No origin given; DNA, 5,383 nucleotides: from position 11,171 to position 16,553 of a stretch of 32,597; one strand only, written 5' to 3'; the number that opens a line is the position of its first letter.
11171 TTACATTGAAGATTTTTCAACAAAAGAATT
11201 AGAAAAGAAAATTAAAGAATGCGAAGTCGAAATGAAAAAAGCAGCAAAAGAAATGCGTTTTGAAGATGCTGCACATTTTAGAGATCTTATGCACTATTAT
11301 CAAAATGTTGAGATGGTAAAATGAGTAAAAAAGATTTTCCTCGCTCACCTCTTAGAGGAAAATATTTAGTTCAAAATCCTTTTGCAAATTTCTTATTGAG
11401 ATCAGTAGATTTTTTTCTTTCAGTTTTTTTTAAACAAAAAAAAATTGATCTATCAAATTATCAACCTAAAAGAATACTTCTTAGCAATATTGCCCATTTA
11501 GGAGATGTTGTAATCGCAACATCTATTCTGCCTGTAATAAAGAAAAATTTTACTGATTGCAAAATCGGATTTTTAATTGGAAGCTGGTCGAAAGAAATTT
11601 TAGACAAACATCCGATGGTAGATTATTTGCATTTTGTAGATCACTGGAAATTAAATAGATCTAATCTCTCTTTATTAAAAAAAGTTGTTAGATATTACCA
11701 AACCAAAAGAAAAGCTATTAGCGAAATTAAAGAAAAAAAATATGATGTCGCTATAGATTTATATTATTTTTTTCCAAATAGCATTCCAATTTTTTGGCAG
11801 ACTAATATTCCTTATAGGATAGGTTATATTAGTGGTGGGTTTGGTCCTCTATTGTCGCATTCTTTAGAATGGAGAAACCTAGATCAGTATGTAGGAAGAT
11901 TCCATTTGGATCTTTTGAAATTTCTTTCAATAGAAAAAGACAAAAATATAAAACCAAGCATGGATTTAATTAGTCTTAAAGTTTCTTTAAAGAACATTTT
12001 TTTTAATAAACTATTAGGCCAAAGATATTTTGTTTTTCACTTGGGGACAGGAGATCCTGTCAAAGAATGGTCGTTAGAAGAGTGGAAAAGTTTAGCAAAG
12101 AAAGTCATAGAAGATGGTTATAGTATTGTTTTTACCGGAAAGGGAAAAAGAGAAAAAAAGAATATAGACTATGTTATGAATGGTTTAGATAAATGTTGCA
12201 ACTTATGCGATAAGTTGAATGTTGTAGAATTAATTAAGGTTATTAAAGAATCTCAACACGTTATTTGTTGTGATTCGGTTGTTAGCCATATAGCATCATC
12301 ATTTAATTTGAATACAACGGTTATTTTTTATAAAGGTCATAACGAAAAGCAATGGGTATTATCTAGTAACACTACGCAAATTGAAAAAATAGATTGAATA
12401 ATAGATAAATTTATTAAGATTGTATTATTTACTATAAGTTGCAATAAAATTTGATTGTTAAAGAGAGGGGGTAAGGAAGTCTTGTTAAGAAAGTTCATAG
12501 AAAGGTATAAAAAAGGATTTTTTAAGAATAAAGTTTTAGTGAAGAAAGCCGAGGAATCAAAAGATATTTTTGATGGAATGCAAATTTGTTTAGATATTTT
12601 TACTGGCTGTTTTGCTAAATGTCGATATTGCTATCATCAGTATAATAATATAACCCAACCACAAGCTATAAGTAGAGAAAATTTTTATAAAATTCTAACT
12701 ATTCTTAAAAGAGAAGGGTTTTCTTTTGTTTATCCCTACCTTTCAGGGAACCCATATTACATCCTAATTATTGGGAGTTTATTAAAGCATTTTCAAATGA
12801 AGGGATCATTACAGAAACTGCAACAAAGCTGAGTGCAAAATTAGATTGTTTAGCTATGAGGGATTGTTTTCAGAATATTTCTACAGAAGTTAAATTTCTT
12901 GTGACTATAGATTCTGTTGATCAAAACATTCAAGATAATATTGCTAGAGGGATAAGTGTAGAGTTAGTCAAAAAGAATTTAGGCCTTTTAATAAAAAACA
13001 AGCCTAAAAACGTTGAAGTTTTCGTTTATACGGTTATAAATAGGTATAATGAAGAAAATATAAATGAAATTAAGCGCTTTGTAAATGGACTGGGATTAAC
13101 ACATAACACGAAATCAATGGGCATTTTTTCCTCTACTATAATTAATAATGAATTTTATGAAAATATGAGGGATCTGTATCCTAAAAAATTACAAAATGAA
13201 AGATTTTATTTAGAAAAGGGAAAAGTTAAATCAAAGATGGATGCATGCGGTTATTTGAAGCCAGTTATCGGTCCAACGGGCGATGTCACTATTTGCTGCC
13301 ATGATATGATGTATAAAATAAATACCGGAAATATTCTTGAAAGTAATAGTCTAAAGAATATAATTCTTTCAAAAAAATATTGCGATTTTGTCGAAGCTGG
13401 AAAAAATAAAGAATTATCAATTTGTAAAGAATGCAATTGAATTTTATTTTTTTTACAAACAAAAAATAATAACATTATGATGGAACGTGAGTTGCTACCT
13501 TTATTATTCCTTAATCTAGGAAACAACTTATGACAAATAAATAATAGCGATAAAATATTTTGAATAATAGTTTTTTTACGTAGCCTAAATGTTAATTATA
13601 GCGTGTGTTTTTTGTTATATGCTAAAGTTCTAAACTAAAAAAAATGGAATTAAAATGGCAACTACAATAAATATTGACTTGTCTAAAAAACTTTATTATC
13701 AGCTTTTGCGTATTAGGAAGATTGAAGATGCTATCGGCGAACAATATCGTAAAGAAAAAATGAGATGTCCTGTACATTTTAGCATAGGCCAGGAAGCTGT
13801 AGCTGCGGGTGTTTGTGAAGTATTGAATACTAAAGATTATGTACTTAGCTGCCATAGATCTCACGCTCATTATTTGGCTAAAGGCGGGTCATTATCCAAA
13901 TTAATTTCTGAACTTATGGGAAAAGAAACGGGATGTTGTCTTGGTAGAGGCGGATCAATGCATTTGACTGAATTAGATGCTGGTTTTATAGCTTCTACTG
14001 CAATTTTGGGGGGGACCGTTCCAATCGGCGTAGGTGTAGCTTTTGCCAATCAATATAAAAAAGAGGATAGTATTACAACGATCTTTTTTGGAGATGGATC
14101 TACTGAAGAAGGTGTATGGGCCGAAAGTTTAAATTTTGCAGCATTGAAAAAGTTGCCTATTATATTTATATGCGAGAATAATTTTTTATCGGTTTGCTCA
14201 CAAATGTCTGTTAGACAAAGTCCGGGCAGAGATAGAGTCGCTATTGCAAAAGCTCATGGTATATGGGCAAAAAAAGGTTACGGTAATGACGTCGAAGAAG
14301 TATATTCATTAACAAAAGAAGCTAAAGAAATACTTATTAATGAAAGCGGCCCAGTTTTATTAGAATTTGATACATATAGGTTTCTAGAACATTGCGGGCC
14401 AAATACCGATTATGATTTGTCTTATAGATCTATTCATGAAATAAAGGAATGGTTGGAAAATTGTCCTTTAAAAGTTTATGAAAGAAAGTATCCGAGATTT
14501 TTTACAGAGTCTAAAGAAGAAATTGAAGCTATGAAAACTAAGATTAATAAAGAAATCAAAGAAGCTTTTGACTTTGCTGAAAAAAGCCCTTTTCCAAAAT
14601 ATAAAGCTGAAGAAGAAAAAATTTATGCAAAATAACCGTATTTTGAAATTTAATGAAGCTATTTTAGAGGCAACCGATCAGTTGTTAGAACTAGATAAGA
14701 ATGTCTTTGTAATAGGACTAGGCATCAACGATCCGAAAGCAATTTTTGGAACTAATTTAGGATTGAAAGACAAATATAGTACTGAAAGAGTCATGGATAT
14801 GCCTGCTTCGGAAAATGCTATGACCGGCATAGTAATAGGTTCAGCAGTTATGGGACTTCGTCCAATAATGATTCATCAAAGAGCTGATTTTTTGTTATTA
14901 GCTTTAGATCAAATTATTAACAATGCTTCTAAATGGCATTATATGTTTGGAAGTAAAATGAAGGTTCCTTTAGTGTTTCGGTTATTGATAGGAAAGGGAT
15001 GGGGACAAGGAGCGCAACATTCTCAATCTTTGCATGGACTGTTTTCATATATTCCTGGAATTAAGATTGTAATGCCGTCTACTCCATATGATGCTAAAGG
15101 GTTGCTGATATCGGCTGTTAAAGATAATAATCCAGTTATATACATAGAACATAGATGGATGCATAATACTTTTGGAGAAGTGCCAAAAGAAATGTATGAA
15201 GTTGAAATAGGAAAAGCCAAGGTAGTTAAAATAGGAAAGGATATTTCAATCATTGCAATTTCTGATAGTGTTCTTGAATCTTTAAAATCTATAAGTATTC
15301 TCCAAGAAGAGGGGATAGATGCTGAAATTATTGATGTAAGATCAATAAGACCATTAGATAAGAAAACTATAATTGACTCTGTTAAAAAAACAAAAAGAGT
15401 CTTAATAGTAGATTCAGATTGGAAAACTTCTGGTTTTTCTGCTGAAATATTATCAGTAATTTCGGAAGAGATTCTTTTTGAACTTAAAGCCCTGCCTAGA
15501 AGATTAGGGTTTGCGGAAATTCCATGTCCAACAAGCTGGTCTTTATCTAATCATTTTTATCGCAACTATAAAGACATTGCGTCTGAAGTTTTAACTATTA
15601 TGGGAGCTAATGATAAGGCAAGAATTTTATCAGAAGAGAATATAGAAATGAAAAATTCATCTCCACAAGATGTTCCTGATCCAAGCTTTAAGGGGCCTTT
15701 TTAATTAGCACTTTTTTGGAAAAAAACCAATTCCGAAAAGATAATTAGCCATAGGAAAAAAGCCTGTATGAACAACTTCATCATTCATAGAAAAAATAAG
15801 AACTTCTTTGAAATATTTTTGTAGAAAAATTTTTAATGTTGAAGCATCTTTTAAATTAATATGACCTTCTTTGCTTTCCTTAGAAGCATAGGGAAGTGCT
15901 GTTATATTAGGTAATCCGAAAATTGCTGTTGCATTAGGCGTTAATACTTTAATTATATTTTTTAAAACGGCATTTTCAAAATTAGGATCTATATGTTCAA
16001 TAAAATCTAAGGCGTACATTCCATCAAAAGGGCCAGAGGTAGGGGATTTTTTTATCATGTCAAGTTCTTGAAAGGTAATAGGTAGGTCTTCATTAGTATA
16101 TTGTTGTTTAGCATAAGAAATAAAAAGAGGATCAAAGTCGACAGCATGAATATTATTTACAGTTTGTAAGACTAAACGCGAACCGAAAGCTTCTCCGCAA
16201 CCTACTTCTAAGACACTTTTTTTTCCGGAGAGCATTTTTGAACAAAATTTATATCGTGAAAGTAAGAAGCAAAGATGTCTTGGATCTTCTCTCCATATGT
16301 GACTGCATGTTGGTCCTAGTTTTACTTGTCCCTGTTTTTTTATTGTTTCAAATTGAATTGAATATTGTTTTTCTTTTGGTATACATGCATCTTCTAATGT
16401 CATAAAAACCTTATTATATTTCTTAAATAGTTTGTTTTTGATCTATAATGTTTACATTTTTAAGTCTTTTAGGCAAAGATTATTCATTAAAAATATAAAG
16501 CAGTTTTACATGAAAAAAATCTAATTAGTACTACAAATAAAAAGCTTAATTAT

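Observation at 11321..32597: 21-gene heptose-centred glycan locus in an apparently chlamydial genome, with no exporter, polymerase, ligase or priming transferase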

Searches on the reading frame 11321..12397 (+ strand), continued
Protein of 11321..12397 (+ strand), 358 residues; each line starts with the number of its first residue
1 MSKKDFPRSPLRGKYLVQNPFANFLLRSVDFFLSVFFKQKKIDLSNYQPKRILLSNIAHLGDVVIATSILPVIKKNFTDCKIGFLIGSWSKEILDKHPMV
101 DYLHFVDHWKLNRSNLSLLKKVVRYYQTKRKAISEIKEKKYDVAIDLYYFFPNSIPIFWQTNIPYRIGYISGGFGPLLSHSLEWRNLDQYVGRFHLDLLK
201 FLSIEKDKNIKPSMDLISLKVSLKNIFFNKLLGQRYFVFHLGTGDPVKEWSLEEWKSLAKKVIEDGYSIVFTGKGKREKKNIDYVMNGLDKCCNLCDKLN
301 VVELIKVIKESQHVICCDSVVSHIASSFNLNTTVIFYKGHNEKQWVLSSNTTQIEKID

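Call 88: find_encoding_contigs(protein=P0133, flank=10000, max_places=1)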
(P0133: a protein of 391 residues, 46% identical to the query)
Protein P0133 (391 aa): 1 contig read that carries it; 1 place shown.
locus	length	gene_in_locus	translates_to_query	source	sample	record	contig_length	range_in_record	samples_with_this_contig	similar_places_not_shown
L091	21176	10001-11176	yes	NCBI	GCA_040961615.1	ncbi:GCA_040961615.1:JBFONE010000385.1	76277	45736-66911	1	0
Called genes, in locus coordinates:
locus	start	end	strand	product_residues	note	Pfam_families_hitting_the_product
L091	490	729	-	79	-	-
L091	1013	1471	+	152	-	PF13612:DDE_Tnp_1_3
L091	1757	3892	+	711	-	PF06082:YjbH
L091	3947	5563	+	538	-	PF02511:Thy1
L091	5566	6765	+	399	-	PF03222:Trp_Tyr_perm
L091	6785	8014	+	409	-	PF03222:Trp_Tyr_perm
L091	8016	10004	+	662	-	PF00270:DEAD (faint), PF04851:ResIII, PF13604:AAA_30 (faint), PF17757:UvrB_inter, PF27431:UvrB_3rd, PF00271:Helicase_C, PF12344:UvrB, PF02151:UVR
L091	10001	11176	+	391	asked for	PF01075:Glyco_transf_9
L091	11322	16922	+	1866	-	PF05593:RHS_repeat (faint), PF25023:TEN_YD-shell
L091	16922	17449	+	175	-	-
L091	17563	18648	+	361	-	PF05686:Glyco_transf_90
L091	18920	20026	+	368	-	PF00155:Aminotran_1_2, PF01041:DegT_DnrJ_EryC1, PF01212:Beta_elim_lyase, PF01053:Cys_Met_Meta_PP (weak)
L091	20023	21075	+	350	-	PF01408:GFO_IDH_MocA, PF02894:GFO_IDH_MocA_C (weak), PF22725:GFO_IDH_MocA_C3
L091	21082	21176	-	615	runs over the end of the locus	PF00664:ABC_membrane, PF00005:ABC_tran, PF13555:AAA_29 (weak), PF02463:SMC_N (weak)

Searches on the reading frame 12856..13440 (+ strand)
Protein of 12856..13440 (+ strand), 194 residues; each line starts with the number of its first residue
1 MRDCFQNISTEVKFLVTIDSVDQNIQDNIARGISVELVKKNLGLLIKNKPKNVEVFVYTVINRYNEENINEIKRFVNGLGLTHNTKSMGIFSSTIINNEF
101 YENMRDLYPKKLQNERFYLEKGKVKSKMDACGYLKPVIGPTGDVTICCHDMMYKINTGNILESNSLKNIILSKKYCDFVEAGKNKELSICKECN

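Call 4: search_protein_families(library=pfam, proteins=[window:12856-13440:+], max_evalue=0.01)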
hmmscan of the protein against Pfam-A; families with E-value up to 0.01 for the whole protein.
window:12856-13440:+ (194 aa): 2 families
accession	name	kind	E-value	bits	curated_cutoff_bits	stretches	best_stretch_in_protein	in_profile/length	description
PF13186.11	SPASM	-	1.4e-09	38.5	21.5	1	137-194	9-67/67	Iron-sulfur cluster-binding domain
PF04055.27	Radical_SAM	-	0.0092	16.6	29.5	0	14-76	105-166/166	Radical SAM superfamily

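Call 9: search_protein_families(library=ncbifam, proteins=[window:12856-13440:+], max_evalue=0.001)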
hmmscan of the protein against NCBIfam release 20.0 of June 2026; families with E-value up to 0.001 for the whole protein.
window:12856-13440:+ (194 aa): 1 family
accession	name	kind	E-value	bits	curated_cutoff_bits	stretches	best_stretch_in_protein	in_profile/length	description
TIGR03962.1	mycofact_rSAM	equivalog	0.00013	21.3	265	0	14-194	113-304/339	mycofactocin radical SAM maturase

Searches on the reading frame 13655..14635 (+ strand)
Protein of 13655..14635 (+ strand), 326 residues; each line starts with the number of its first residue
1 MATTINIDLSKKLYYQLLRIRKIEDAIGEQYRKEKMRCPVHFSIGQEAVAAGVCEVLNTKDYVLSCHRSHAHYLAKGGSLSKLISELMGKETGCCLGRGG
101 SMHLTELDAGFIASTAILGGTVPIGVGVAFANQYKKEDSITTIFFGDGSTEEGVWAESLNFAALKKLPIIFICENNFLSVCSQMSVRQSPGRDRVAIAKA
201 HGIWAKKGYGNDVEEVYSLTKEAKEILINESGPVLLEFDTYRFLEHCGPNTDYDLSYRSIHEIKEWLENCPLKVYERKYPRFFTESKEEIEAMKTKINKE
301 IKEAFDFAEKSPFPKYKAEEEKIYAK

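Call 4: search_protein_families(library=pfam, proteins=[window:13655-14635:+], max_evalue=0.01)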
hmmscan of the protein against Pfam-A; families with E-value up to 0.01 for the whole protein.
window:13655-14635:+ (326 aa): 3 families
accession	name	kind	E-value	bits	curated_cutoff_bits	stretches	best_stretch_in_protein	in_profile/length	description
PF00676.26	E1_dh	-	3.8e-60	203.8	22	1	17-315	3-298/300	Dehydrogenase E1 component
PF02775.26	TPP_enzyme_C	-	0.00011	22.5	21.9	1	115-237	27-150/151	Thiamine pyrophosphate enzyme, C-terminal TPP binding domain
PF13292.11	DXP_synthase_N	-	0.0053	16.5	21.2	0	122-183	117-178/274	1-deoxy-D-xylulose-5-phosphate synthase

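Call 9: search_protein_families(library=ncbifam, proteins=[window:13655-14635:+], max_evalue=0.001)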
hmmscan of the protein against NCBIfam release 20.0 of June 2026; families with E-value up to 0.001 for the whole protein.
window:13655-14635:+ (326 aa): 5 families
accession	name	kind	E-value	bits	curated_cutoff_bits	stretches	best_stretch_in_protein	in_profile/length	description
TIGR03182.1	PDH_E1_alph_y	equivalog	4.1e-81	272.3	393.85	1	11-324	5-314/315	pyruvate dehydrogenase (acetyl-transferring) E1 component subunit alpha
TIGR03181.1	PDH_E1_alph_x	equivalog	1e-44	152.9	411.35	1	9-325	25-328/341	pyruvate dehydrogenase (acetyl-transferring) E1 component subunit alpha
NF004559.0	PRK05899.2-5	equivalog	3.9e-07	28.7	488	1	112-225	122-235/627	transketolase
TIGR00204.1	dxs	equivalog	6.7e-06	24.9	465.95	1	121-183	116-178/616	1-deoxy-D-xylulose-5-phosphate synthase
NF005485.1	PRK07092.1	equivalog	0.00018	20.4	493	1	102-207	382-491/523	benzoylformate decarboxylase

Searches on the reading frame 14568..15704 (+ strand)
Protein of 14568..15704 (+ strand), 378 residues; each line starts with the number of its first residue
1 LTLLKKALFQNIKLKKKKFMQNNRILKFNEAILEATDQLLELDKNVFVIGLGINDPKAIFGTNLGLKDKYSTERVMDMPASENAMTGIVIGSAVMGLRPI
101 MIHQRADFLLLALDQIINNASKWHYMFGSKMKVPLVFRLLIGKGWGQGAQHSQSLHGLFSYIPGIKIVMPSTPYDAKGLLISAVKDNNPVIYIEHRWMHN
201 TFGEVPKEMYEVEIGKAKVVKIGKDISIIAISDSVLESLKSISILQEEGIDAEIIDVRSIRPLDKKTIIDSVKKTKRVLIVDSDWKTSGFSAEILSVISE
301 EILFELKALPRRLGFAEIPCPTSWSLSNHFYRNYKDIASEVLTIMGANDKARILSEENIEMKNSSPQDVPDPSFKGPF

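Call 4: search_protein_families(library=pfam, proteins=[window:14568-15704:+], max_evalue=0.01)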
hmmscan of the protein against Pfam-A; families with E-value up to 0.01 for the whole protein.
window:14568-15704:+ (378 aa): 2 families
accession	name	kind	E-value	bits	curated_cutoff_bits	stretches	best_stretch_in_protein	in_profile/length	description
PF02780.25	Transketolase_C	-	9.1e-28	97.1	25.9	1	215-323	1-109/124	Transketolase, C-terminal domain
PF02779.29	Transket_pyr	-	8.2e-27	94.4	27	1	28-196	5-169/174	Transketolase, pyrimidine binding domain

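Call 9: search_protein_families(library=ncbifam, proteins=[window:14568-15704:+], max_evalue=0.001)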
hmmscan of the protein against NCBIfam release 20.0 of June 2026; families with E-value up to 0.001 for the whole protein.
window:14568-15704:+ (378 aa): 7 families
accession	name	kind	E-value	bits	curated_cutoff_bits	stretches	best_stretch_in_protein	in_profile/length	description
NF006667.0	PRK09212.1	subfamily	3.1e-85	286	321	1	26-344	4-322/327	pyruvate dehydrogenase complex E1 component subunit beta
NF008854.0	PRK11892.1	equivalog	4.7e-77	259.6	454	1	26-339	142-456/464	pyruvate dehydrogenase complex E1 component subunit beta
NF004559.0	PRK05899.2-5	equivalog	4.7e-20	71.4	488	1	67-319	355-597/627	transketolase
TIGR00204.1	dxs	equivalog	3.5e-17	62.2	465.95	1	61-301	340-572/616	1-deoxy-D-xylulose-5-phosphate synthase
NF008968.0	PRK12315.1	subfamily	9.4e-14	50.6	510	1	14-296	267-535/582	1-deoxy-D-xylulose-5-phosphate synthase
NF004556.0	PRK05899.2-2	equivalog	8.9e-10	37.4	575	1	207-302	503-597/639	transketolase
NF003933.0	PRK05444.2-2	equivalog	2.5e-09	36.2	395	1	72-300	334-559/606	1-deoxy-D-xylulose-5-phosphate synthase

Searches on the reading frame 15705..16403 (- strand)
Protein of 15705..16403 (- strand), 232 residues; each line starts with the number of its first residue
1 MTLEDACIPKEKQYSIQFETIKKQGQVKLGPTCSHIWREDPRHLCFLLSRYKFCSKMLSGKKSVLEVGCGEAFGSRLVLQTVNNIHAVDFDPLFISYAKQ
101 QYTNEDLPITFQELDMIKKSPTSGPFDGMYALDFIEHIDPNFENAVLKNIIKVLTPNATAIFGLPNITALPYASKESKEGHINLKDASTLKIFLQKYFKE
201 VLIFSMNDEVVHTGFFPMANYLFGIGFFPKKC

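Call 4: search_protein_families(library=pfam, proteins=[window:15705-16403:-], max_evalue=0.01)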
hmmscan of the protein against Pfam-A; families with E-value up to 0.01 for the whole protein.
window:15705-16403:- (232 aa): 6 families
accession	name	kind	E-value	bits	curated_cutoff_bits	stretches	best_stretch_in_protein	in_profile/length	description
PF13649.12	Methyltransf_25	-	2.9e-12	47.5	27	1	64-157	1-96/97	Methyltransferase domain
PF08241.18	Methyltransf_11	-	2e-10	41.6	21.2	1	65-162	1-95/95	Methyltransferase domain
PF08242.18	Methyltransf_12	-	2.1e-09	38.4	30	1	65-158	1-96/98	Methyltransferase domain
PF13847.12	Methyltransf_31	-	1.1e-08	35.4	27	1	60-179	3-127/145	Methyltransferase domain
PF13489.12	Methyltransf_23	-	1.7e-07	31.6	27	1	47-196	9-156/164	Methyltransferase domain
PF05401.17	NodS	-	0.0011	19.2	24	1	61-165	44-147/201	Nodulation protein S (NodS)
